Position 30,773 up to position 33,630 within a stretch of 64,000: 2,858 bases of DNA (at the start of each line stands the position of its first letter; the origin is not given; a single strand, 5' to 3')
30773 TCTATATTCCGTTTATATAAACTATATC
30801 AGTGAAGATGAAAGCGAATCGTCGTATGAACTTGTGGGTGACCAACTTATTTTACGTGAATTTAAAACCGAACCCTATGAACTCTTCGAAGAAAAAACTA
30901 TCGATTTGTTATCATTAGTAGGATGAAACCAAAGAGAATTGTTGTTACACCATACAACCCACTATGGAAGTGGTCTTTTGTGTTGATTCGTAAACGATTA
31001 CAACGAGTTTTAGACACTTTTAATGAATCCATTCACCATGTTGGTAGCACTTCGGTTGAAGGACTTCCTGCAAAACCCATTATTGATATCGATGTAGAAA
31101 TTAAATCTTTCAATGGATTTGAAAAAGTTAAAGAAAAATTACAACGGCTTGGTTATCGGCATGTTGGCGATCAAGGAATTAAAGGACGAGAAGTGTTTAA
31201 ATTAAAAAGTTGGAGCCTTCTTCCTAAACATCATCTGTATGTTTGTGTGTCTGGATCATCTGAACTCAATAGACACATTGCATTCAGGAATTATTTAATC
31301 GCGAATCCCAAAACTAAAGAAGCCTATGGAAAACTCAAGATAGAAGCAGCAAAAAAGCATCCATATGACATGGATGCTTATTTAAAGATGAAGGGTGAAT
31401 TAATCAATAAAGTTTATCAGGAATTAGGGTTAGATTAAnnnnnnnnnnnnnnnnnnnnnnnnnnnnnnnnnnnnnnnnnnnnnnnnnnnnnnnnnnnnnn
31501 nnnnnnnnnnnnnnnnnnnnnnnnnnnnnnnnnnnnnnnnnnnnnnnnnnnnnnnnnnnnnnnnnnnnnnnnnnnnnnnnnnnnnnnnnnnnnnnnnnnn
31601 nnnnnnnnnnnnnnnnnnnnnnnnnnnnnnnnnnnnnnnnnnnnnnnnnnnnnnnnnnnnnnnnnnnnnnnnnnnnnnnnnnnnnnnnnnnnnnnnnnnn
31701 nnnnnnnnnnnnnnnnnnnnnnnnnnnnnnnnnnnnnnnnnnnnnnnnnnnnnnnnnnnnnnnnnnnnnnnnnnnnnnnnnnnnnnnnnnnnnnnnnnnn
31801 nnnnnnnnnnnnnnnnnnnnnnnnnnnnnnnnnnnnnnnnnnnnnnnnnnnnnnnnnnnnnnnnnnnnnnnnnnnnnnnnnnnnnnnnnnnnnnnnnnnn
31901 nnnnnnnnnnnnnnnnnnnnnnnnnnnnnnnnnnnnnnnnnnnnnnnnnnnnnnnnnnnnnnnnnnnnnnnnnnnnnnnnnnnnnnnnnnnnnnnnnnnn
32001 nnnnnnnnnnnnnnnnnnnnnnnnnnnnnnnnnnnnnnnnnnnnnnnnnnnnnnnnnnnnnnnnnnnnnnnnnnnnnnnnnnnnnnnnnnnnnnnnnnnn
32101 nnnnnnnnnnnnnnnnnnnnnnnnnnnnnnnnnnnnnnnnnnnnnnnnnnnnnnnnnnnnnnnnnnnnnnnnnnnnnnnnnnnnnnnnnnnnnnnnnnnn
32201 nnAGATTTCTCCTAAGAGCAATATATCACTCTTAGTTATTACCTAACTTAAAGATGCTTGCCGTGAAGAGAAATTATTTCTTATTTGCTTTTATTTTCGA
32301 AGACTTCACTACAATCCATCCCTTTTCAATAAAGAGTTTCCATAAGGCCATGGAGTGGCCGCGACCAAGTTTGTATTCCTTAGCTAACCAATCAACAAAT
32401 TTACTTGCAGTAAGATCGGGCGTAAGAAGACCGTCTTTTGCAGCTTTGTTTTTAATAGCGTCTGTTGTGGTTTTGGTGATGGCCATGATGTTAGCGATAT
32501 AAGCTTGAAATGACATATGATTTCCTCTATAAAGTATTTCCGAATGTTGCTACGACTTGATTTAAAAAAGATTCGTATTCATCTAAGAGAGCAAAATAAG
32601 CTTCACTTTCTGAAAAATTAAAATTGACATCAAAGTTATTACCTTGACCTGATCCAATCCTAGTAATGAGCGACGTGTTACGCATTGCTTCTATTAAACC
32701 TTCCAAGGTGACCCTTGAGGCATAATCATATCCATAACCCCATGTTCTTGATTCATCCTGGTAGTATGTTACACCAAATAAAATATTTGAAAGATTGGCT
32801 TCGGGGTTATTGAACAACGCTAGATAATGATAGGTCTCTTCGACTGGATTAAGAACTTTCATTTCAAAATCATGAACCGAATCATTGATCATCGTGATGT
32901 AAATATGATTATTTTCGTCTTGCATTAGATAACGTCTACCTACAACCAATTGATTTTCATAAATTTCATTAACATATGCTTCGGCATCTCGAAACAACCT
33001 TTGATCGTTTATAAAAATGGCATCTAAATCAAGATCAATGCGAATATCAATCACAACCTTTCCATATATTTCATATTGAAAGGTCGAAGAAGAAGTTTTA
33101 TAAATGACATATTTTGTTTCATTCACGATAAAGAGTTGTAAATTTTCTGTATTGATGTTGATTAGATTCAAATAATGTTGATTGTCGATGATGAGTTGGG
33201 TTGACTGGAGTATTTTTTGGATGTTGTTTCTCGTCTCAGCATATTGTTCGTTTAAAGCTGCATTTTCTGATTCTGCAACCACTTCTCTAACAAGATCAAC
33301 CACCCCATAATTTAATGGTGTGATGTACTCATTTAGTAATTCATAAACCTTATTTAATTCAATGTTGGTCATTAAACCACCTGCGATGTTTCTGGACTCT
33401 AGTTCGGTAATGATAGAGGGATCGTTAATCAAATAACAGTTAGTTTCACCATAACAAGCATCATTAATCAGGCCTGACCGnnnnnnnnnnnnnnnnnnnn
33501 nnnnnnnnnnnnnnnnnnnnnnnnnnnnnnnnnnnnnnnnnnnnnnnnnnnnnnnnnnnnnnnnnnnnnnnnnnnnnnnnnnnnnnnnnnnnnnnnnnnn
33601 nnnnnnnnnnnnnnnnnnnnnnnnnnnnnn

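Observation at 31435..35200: Heliorhodopsin ends a same-strand string with two membrane-tethered XRE regulators and a DUF4287 protein: candidate photosensory module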

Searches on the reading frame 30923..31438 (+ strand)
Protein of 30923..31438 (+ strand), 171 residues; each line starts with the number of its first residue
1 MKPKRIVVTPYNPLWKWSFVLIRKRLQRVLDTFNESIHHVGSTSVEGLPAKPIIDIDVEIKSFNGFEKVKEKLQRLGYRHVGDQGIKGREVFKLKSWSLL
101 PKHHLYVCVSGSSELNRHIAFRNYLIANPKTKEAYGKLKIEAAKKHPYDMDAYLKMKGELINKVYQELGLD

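Call 3: search_protein_families(library=pfam, proteins=[window:30923-31438:+], max_evalue=0.01)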
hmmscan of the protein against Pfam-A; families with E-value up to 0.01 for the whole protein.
window:30923-31438:+ (171 aa): 1 family
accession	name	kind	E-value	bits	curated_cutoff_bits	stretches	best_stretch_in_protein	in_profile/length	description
PF04229.20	GrpB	-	1.8e-47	161.9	25.5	1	6-166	2-158/159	GrpB protein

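Call 4: search_protein_families(library=ncbifam, proteins=[window:30923-31438:+], max_evalue=0.01)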
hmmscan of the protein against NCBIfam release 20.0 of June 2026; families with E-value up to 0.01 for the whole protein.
window:30923-31438:+ (171 aa): 1 family
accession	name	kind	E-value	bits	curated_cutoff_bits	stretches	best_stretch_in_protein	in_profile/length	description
NF002879.0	PRK03333.1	equivalog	2.7e-17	62.9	215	1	7-167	213-383/395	dephospho-CoA kinase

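Call 65: search_protein_families(library=padloc, proteins=[window:30923-31438:+], max_evalue=0.01)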
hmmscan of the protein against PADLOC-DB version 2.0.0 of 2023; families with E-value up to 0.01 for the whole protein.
window:30923-31438:+ (171 aa): 0 families

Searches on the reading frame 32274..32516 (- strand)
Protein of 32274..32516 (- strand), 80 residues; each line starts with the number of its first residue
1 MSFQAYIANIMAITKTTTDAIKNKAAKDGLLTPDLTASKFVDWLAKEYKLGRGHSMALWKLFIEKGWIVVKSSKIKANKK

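Call 3: search_protein_families(library=pfam, proteins=[window:32274-32516:-], max_evalue=0.01)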
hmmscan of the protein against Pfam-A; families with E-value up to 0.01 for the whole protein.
window:32274-32516:- (80 aa): 1 family
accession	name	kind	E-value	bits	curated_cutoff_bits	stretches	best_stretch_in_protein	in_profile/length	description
PF14117.11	DUF4287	-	2.2e-09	37.6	27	1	2-60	1-56/60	Domain of unknown function (DUF4287)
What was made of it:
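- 32274..32516 (-): DUF4287 gene (80 aa, soluble); its start lies 10 nt after the XRE-TM1 stop. PF14117, 37.6 bits against a cutoff of 27 (call 3).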

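Call 4: search_protein_families(library=ncbifam, proteins=[window:32274-32516:-], max_evalue=0.01)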
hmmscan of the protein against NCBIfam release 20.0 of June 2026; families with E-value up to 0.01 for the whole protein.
window:32274-32516:- (80 aa): 0 families

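Call 65: search_protein_families(library=padloc, proteins=[window:32274-32516:-], max_evalue=0.01)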
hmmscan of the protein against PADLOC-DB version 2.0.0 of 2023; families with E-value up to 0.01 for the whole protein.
window:32274-32516:- (80 aa): 0 families

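Call 66: search_solved_structures(query=window:32274-32516:-, max_evalue=10)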
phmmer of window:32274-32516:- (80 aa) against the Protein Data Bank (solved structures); distinct sequences matched with E-value up to 10: 1.
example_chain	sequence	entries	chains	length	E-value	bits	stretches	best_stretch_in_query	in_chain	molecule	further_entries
5tkm_A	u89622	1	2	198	1.9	12.3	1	35-71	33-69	DNA dC->dU-editing enzyme APOBEC-3B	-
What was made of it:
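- On DUF4287: No solved relative (call 66).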

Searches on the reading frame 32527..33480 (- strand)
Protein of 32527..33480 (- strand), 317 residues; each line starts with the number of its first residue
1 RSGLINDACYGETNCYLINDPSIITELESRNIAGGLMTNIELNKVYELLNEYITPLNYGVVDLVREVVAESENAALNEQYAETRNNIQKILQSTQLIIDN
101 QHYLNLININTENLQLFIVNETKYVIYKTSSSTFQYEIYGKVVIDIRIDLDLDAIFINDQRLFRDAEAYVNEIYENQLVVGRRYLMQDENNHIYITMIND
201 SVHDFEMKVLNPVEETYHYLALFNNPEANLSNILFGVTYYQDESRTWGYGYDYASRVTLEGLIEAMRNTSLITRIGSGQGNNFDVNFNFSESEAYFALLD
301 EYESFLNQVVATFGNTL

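Call 62: find_homologous_proteins(query=window:32527-33480:-, max_evalue=0.00001)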
Query window:32527-33480:- (317 aa): 5 proteins with E <= 0.00001 among 960 candidates.
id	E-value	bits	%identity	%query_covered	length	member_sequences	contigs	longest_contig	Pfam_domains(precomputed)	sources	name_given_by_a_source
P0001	3.2e-201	685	100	100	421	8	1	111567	PF12844.14,PF01381.29,PF13560.13,PF13443.13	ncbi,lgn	ncbi:MAG: helix-turn-helix domain-containing protein [Bacilli bacterium]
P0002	2.9e-134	465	69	100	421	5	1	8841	PF12844.14,PF01381.29,PF13560.13,PF13443.13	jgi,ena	-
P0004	2.3e-21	95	37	56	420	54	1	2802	PF12844.14,PF01381.29,PF13560.13,PF13443.13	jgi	jgi:transcriptional regulator with XRE-family HTH domain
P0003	4.4e-21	94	37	56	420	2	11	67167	PF12844.14,PF01381.29,PF13560.13,PF13443.13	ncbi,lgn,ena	-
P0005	1.0e-17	83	33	56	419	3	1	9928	PF12844.14,PF01381.29,PF13560.13,PF13443.13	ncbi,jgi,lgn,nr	ncbi:MAG: helix-turn-helix transcriptional regulator [Firmicutes bacterium]|nr:helix-turn-helix tran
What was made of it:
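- Tried and rejected: The word-index search with the XRE-TM1 external domain returned only XRE-TMs (call 62).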
